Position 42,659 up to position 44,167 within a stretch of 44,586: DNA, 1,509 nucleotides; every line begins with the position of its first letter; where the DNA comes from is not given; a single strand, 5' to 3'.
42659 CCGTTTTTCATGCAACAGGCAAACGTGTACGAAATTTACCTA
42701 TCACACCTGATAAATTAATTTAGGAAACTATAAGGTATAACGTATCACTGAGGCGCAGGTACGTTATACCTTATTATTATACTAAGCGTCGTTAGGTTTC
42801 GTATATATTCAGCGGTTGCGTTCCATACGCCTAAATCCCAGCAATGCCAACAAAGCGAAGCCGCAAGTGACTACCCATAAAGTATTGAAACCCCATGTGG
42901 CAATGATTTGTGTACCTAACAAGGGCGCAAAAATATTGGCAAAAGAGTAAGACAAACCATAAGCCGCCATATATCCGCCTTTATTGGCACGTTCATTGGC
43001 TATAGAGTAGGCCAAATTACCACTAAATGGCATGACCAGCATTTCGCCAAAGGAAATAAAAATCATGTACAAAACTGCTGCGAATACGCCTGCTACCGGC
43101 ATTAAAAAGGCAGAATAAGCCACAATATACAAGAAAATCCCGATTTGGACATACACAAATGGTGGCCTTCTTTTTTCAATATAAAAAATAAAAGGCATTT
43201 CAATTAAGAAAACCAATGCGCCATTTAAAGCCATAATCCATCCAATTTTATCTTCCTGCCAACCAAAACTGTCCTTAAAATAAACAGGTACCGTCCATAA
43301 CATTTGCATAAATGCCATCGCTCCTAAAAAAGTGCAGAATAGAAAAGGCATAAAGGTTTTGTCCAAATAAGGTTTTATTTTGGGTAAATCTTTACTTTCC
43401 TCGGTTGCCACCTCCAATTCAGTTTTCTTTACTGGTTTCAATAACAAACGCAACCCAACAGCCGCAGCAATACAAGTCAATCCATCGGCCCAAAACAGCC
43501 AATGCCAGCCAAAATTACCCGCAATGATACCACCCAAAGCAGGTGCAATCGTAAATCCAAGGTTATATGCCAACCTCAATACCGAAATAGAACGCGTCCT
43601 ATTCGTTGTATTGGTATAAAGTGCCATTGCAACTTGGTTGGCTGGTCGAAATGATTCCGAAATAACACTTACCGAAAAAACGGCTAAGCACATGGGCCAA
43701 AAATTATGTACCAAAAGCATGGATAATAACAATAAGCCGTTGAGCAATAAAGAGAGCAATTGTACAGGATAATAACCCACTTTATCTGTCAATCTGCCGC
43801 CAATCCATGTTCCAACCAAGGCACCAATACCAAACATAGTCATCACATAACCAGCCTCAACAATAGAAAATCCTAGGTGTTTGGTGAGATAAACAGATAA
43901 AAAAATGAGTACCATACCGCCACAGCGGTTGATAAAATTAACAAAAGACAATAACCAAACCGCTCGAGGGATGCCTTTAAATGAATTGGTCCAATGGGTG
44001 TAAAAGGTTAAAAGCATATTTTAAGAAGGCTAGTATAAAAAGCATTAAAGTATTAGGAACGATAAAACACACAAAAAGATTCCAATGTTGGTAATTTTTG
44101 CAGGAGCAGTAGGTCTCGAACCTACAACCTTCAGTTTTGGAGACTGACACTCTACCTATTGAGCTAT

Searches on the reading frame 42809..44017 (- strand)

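Call 79: search_protein_families(library=pfam, proteins=[window:42809-44017:-], max_evalue=0.00001)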
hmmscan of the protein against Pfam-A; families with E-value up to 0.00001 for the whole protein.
window:42809-44017:- (402 aa): 1 family
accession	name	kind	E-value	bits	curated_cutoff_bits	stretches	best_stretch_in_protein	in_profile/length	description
PF07690.21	MFS_1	-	4.2e-52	177.6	33.4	2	23-343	1-328/347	Major Facilitator Superfamily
